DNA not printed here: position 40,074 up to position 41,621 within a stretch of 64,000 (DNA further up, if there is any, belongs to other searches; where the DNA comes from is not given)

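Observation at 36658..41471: Candidate undescribed C1/aldol module: two DapA-like aldolase::Fae-like fusion proteins, a Cys-rich mini-protein and an orphan 415-aa protein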

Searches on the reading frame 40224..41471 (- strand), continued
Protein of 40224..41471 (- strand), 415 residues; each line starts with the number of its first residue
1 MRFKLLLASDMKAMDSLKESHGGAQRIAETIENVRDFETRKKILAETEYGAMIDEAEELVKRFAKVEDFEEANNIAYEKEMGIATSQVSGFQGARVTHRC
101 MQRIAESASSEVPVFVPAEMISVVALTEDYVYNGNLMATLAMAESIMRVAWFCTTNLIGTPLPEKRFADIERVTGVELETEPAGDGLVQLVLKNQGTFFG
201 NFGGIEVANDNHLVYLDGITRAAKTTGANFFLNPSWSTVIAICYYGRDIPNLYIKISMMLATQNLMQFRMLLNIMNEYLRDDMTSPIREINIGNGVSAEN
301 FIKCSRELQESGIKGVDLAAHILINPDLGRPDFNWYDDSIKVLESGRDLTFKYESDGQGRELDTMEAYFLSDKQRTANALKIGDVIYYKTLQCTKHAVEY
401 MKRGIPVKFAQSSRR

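Call 48: find_encoding_contigs(protein=P0243, flank=8000, max_places=3)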
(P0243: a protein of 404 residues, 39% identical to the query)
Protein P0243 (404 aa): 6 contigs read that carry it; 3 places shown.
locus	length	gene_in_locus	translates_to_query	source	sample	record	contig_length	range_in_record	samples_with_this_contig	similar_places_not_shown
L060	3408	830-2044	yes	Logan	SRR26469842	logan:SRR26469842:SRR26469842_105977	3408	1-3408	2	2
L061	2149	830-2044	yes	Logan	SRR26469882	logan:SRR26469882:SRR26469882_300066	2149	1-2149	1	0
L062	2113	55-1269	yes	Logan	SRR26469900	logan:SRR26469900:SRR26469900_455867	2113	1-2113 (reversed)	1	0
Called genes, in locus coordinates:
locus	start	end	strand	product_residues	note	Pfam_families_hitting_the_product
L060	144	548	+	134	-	PF18291:HU-HIG, PF00216:Bac_DNA_binding (weak)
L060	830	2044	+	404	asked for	-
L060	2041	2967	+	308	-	PF02548:Pantoate_transf, PF13714:PEP_mutase (weak)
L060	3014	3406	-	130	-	?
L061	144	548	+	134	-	PF18291:HU-HIG, PF00216:Bac_DNA_binding (weak)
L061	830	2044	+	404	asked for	-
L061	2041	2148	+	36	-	?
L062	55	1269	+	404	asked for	-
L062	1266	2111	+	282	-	?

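Call 50: find_encoding_contigs(protein=P0228, flank=7000, max_places=2)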
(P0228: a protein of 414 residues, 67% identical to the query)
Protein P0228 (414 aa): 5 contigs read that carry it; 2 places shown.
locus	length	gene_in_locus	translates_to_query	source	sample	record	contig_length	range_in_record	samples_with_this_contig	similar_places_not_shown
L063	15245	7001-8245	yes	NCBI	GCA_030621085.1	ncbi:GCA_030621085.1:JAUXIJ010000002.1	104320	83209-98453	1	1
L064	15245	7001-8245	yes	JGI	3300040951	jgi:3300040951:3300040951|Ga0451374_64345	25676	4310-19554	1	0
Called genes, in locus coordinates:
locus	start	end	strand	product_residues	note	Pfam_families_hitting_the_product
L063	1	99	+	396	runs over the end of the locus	PF00696:AA_kinase, PF13840:ACT_7, PF22468:ACT_9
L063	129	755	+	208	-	-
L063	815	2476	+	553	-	PF13860:FlgD_ig, PF18962:Por_Secre_tail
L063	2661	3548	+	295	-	PF00583:Acetyltransf_1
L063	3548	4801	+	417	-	PF07690:MFS_1, PF12832:MFS_1_like (weak)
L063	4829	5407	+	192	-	PF00881:Nitroreductase, PF14512:TM1586_NiRdase (weak)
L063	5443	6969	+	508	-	PF18962:Por_Secre_tail (faint), PF13860:FlgD_ig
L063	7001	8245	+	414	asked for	-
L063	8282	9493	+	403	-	PF00155:Aminotran_1_2, PF12897:Asp_aminotransf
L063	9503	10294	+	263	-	PF00106:adh_short, PF08659:KR, PF13561:adh_short_C2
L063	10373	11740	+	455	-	PF14821:Thr_synth_N, PF00291:PALP, PF24857:THR4_C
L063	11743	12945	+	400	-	PF01676:Metalloenzyme, PF10143:PhosphMutase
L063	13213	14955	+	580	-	PF08308:PEGA (weak), PF13620:CarboxypepD_reg (faint), PF08308:PEGA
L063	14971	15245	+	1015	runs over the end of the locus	PF00041:fn3 (faint)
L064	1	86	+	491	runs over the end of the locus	PF02774:Semialdhyde_dhC (weak), PF00696:AA_kinase, PF13840:ACT_7, PF22468:ACT_9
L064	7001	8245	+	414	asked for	-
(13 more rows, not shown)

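Call 51: find_encoding_contigs(protein=P0244, flank=7000, max_places=3)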
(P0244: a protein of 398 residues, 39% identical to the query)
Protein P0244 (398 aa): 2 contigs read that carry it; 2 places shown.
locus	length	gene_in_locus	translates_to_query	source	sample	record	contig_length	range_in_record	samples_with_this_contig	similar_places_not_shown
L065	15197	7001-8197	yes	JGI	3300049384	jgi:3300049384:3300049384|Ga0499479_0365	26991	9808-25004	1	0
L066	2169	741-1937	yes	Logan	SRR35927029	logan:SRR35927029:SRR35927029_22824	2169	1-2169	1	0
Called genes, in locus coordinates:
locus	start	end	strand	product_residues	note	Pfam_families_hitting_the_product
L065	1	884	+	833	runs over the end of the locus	PF13384:HTH_23, PF13518:HTH_28, PF13551:HTH_29, PF13565:HTH_32, PF17874:TPR_MalT (faint), PF07719:TPR_2 (faint), PF00515:TPR_1 (faint), PF13424:TPR_12, +1 more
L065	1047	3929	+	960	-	PF25292:Beta-prop_CGLA (faint), PF06739:SBBP (weak), PF00041:fn3 (faint), PF13585:CHU_C (faint), PF13860:FlgD_ig, PF18962:Por_Secre_tail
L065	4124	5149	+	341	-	PF07705:CARDB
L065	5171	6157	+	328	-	PF13620:CarboxypepD_reg, PF13715:CarbopepD_reg_2, PF18962:Por_Secre_tail, PF13860:FlgD_ig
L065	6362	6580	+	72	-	-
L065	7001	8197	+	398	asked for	-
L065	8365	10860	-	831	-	PF13860:FlgD_ig (weak), PF18962:Por_Secre_tail (weak)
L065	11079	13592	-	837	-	PF13860:FlgD_ig (weak), PF18962:Por_Secre_tail (weak)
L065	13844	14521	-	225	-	PF00535:Glycos_transf_2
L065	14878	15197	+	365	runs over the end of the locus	PF01551:Peptidase_M23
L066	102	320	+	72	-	-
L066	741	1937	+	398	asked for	-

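Call 53: search_solved_structures(query=A1, max_evalue=10)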
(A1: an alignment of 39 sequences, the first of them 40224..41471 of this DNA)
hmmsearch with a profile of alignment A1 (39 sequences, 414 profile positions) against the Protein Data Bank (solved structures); distinct sequences matched with E-value up to 10: 0.

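Call 56: search_protein_families(library=ncbifam, proteins=[L058:7123-7986:+, L058:9411-10202:+, L060:2041-2967:+, L063:8282-9493:+, L063:9503-10294:+, L063:11743-12945:+, L053:2766-3653:+, L053:5042-6109:+], max_evalue=0.00001)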
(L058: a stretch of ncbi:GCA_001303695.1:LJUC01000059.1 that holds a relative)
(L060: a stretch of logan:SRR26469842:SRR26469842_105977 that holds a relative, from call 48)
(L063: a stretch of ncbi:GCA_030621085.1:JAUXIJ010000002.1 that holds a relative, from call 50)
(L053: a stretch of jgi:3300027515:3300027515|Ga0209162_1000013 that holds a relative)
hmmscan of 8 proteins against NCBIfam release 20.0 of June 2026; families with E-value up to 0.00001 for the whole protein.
L058:7123-7986:+ (287 aa): 22 families
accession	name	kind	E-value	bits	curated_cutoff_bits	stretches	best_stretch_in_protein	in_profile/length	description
NF006185.0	PRK08320.1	subfamily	2.8e-118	394.4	363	1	3-284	3-284/292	branched-chain amino acid aminotransferase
NF009126.0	PRK12479.1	equivalog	4.2e-97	324.9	518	1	4-284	5-285/299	branched-chain-amino-acid transaminase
TIGR01122.1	ilvE_I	equivalog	4.4e-89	298.6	245.55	1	6-285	1-286/298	branched-chain-amino-acid transaminase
NF005146.0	PRK06606.1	equivalog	5.6e-76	255.4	279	1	4-285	8-294/307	branched-chain amino acid transaminase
TIGR01121.1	D_amino_aminoT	equivalog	3.2e-63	213.5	277.45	1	5-279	2-271/276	D-amino-acid transaminase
NF005209.0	PRK06680.1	subfamily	1.1e-61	208.3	320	1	5-283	5-281/286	D-amino-acid transaminase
NF005800.0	PRK07650.1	equivalog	3e-54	184.3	308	1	5-282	3-275/290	aminodeoxychorismate lyase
NF005726.0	PRK07544.1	equivalog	2.1e-52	178.1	396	1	4-285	12-290/295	branched-chain amino acid aminotransferase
NF004761.0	PRK06092.1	equivalog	1.3e-42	145.9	260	1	15-262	8-251/268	aminodeoxychorismate lyase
TIGR03461.1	pabC_Proteo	equivalog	3.9e-42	144.3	176.85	1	16-262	7-249/262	aminodeoxychorismate lyase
NF009066.0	PRK12400.1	equivalog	4.4e-39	134.6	538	1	15-279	19-278/290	D-amino-acid transaminase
NF009896.0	PRK13356.1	equivalog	1.6e-31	109.5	262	1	18-284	23-284/287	branched-chain amino acid aminotransferase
NF005888.0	PRK07849.1-3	equivalog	9.2e-28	97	273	1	18-263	28-274/298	aminodeoxychorismate lyase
NF005886.0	PRK07849.1-1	equivalog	8e-22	77.8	253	1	23-264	32-273/291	aminodeoxychorismate lyase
NF009897.0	PRK13357.1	equivalog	1.7e-21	76.4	307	1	6-281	44-341/358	branched-chain amino acid aminotransferase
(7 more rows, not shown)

L058:9411-10202:+ (264 aa): 2 families
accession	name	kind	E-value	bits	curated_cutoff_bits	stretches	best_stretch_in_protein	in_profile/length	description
NF001452.0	PRK00311.1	subfamily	3.5e-97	324.9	272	1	2-263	3-264/267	3-methyl-2-oxobutanoate hydroxymethyltransferase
TIGR00222.1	panB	equivalog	1.7e-85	286.7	207.55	1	4-263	3-261/264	3-methyl-2-oxobutanoate hydroxymethyltransferase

L060:2041-2967:+ (308 aa): 2 families
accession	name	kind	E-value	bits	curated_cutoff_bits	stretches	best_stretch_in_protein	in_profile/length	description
NF001452.0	PRK00311.1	subfamily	6.6e-89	297.7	272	1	2-238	4-240/267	3-methyl-2-oxobutanoate hydroxymethyltransferase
TIGR00222.1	panB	equivalog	5.2e-82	275.3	207.55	1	2-237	2-236/264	3-methyl-2-oxobutanoate hydroxymethyltransferase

L063:8282-9493:+ (403 aa): 64 families (the best 25 are shown)
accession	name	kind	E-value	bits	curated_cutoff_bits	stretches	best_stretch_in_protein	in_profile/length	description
NF052282.1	PLP_TF_PdxR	equivalog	1.1e-63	215.9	320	1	31-395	92-447/448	MocR-like pyridoxine biosynthesis transcription factor PdxR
NF052281.1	rhizopine_MocR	equivalog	4.4e-43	147.6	650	1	29-397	119-477/479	rhizopine catabolism transcriptional regulator MocR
NF052290.2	MocR_like_YczR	exception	1.3e-41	142.8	487.4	1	74-397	142-456/458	MocR-like transcription factor YczR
NF041364.1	GntC_guanitoxin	equivalog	2e-38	132.2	415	1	53-397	18-355/356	guanitoxin biosynthesis PLP-dependent (S)-gamma-hydroxy-L-arginine cyclodehydratase GntC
TIGR04461.1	endura_MppQ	equivalog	1.4e-32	113.2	540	1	52-398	33-379/392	enduracididine biosynthesis enzyme MppQ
NF006967.0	PRK09440.1-5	equivalog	1.8e-31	109.3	402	1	29-401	33-417/424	valine--pyruvate transaminase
NF005977.0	PRK08068.1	subfamily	3.1e-28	99.1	494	1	51-396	54-384/391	transaminase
NF006756.0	PRK09276.1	subfamily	9.1e-28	97.3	507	1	32-397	32-384/387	LL-diaminopimelate aminotransferase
NF004770.0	PRK06108.1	subfamily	1.8e-27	96.2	422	1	69-401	69-394/396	pyridoxal phosphate-dependent aminotransferase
TIGR03540.1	DapC_direct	equivalog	1.8e-27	96.2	593.25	1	64-396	58-381/383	LL-diaminopimelate aminotransferase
NF052285.1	GABA_TF_GabR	exception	1.7e-26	93.1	600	1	53-398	114-455/456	MocR-like transcriptional regulator GabR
NF004975.0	PRK06348.1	equivalog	4.3e-26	91.8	549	1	32-396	30-380/384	pyridoxal phosphate-dependent aminotransferase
NF005817.0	PRK07683.1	equivalog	1.2e-25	90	575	1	19-400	15-382/387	aminotransferase A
NF005744.0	PRK07568.1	subfamily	2.1e-25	89.4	389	1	60-400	53-391/398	pyridoxal phosphate-dependent aminotransferase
NF006964.0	PRK09440.1-2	equivalog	7.7e-25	87.6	467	1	176-400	187-411/417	valine--pyruvate transaminase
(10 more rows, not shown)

L063:9503-10294:+ (263 aa): 228 families (the best 25 are shown)
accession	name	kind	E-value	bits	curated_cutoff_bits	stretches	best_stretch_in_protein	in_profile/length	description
NF006212.0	PRK08339.1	equivalog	5.7e-58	196.6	339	1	4-263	5-263/263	short chain dehydrogenase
NF009466.0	PRK12826.1-2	subfamily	1.1e-57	195.4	222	1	7-258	3-244/248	3-oxoacyl-ACP reductase FabG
NF005559.1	PRK07231.1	subfamily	1.7e-56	191.5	215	1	5-258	2-247/249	glucose 1-dehydrogenase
NF052558.1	MBtsdlDhBudC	equivalog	9.4e-56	189.2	270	1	6-258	2-241/250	meso-2,3-butanediol dehydrogenase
NF009093.0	PRK12429.1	subfamily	7.1e-53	179.5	258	1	5-259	3-257/259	3-hydroxybutyrate dehydrogenase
TIGR01830.1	3oxo_ACP_reduc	equivalog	2.9e-52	177.7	297.75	1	10-257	1-237/239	3-oxoacyl-[acyl-carrier-protein] reductase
NF004198.0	PRK05653.1-3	equivalog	5.6e-52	176.7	296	1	6-258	6-246/248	3-oxoacyl-ACP reductase FabG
TIGR01963.1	PHB_DH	subfamily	4e-50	170.5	307.05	1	8-259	2-253/255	3-hydroxybutyrate dehydrogenase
NF004778.0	PRK06124.1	equivalog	1.6e-49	168.6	303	1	5-259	9-253/256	SDR family oxidoreductase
NF009468.0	PRK12826.1-4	equivalog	2.5e-49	168.3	318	1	5-259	5-248/256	SDR family oxidoreductase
NF009464.0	PRK12824.1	subfamily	5.8e-49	167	269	1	7-258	2-242/245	3-oxoacyl-ACP reductase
NF005095.0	PRK06523.1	subfamily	7.3e-48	163.3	231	1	4-260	7-259/261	oxidoreductase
NF004197.0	PRK05653.1-1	equivalog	8.5e-48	163.1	332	1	2-258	2-246/249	3-oxoacyl-ACP reductase FabG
NF004779.0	PRK06125.1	subfamily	3.9e-47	160.9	261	1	1-258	1-253/259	short-chain dehydrogenase/reductase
NF005446.0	PRK07035.1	equivalog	5.5e-47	160.2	373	1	5-259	9-254/255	SDR family oxidoreductase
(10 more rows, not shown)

L063:11743-12945:+ (400 aa): 6 families
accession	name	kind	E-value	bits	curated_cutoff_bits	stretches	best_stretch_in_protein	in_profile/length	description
NF003242.0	PRK04200.1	equivalog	9.1e-168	558.2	426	1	1-399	1-393/395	cofactor-independent phosphoglycerate mutase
TIGR02535.1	hyp_Hser_kinase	hypoth_equivalog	7.7e-164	545.2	446.3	1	1-399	1-396/397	proposed homoserine kinase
TIGR00306.2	apgM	subfamily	3.9e-155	516.8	320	1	2-399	1-403/403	2,3-bisphosphoglycerate-independent phosphoglycerate mutase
NF003104.0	PRK04024.1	equivalog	1.3e-106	356.8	489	1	1-399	3-401/412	2,3-bisphosphoglycerate-independent phosphoglycerate mutase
NF038358.1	phophono_PhpG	equivalog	6.6e-68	229.3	545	1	3-399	3-416/417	CMP-5'-phosphonoformate--3-phosphoglycerate phosphonoformyl transferase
NF003160.0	PRK04135.1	equivalog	8.6e-61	205.8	468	1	2-399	17-392/403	2,3-bisphosphoglycerate-independent phosphoglycerate mutase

L053:2766-3653:+ (295 aa): 0 families

L053:5042-6109:+ (355 aa): 0 families

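Call 57: find_related_loci(query=A1, collection=metagenome_contigs, flank=6000)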
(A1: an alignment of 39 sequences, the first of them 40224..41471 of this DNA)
Query A1 (415 aa) in metagenome_contigs; peptide patterns used: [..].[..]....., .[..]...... (x = any residue, [..] = any of these).
525 stretches matched a pattern; 399 encode a relative of the query (tblastn E <= 1e-3); the best 80 are kept; 80 distinct loci.
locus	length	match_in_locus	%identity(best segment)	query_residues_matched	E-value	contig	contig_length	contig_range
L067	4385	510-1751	92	1-414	0e+0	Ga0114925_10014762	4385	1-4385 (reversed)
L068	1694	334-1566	84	1-411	0e+0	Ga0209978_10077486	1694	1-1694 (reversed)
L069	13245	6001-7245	83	1-415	0e+0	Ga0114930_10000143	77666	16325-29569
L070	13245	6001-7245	83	1-415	0e+0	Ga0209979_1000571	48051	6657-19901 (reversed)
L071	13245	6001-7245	78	1-415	0e+0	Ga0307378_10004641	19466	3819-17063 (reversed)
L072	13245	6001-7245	77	1-415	0e+0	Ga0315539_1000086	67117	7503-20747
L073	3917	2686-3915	79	1-410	0e+0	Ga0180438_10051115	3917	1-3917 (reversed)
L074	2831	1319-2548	78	1-410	0e+0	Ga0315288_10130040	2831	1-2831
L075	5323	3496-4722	78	1-409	0e+0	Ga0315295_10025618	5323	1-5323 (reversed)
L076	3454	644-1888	76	1-415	0e+0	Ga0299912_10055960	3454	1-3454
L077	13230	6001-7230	76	1-410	0e+0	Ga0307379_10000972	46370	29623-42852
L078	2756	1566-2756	78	1-397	0e+0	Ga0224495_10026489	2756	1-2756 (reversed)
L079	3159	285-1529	74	1-415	0e+0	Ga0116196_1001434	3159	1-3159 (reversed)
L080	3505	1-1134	78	38-415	0e+0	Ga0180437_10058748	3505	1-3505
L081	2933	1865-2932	82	1-356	0e+0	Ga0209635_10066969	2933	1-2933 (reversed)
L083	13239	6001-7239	70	1-413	0e+0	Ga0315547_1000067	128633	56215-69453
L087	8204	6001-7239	68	1-413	0e+0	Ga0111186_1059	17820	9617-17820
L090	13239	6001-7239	68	1-413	0e+0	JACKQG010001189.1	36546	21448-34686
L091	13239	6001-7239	68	1-413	0e+0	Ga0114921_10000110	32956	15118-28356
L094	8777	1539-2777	67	1-413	0e+0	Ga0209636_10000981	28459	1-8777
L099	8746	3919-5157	68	1-413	0e+0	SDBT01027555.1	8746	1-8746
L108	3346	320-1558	66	1-413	0e+0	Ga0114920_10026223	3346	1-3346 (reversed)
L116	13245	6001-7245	65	1-415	0e+0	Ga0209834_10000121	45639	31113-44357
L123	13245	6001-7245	65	1-415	0e+0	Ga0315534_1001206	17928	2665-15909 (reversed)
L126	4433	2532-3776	64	1-415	0e+0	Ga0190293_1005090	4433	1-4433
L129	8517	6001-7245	64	1-415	0e+0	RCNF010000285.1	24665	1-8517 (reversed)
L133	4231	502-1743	65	1-414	0e+0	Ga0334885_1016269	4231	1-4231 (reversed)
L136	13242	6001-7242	64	1-414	0e+0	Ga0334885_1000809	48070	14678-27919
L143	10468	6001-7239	63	1-413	0e+0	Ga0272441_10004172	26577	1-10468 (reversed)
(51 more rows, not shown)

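Call 61: search_protein_families(library=pfam, proteins=[L116:10798-12222:+, L116:9398-9745:+, L123:11086-12780:+, L129:7669-8439:-, L129:3545-5287:-, L123:5439-5984:+, L083:4640-5929:+, L099:6585-7901:+, L126:1128-2441:-], max_evalue=0.001)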
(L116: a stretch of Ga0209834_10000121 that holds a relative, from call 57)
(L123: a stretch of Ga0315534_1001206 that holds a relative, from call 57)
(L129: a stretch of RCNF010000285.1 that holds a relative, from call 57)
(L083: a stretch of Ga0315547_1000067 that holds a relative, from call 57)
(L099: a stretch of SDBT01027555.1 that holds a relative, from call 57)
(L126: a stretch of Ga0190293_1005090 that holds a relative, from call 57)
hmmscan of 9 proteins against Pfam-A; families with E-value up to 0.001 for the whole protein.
L116:10798-12222:+ (474 aa): 1 family
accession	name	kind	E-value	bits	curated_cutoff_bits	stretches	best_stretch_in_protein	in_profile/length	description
PF00171.27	Aldedh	-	3.3e-160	534.1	23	1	13-470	1-461/461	Aldehyde dehydrogenase family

L116:9398-9745:+ (115 aa): 1 family
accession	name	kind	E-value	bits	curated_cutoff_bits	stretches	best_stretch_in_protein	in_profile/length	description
PF07883.17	Cupin_2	-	4e-09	36.5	27.2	1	40-95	2-58/70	Cupin domain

L123:11086-12780:+ (564 aa): 2 families
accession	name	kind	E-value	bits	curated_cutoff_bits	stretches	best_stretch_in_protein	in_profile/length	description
PF02366.24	PMT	-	1.2e-06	28.7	22.7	1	141-256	84-202/245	Dolichyl-phosphate-mannose-protein mannosyltransferase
PF13231.12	PMT_2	-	1.4e-06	29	26.1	1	120-273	2-149/160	Dolichyl-phosphate-mannose-protein mannosyltransferase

L129:7669-8439:- (256 aa): 0 families

L129:3545-5287:- (580 aa): 4 families
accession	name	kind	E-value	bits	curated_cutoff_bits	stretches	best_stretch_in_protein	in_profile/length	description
PF01583.26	APS_kinase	-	1.1e-57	194.8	21.1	1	399-551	1-152/152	Adenylylsulphate kinase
PF01747.23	ATP-sulfurylase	-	4.2e-52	177.1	24.3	1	177-391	2-211/212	ATP-sulfurylase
PF14306.12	PUA_2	-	2.3e-47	161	27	1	10-168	1-158/159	PUA-like domain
PF13671.12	AAA_33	-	1.2e-05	26.1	27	1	404-519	3-117/143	AAA domain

L123:5439-5984:+ (181 aa): 0 families

L083:4640-5929:+ (429 aa): 2 families
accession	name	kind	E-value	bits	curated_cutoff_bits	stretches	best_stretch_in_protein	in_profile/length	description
PF01979.26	Amidohydro_1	-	1.4e-64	218.9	25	1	58-427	1-344/345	Amidohydrolase family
PF07969.17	Amidohydro_3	-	5.9e-14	52.8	29.7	1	267-427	317-470/472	Amidohydrolase family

L099:6585-7901:+ (438 aa): 2 families
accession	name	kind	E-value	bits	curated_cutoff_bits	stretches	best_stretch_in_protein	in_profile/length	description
PF13749.12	HATPase_c_4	-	2.2e-24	85.7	26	1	277-360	3-87/89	Putative ATP-dependent DNA helicase recG C-terminal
PF04326.19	SLFN_AlbA_2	-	4.9e-17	63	25.3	1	4-109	1-117/118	Schlafen, AlbA_2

L126:1128-2441:- (437 aa): 0 families
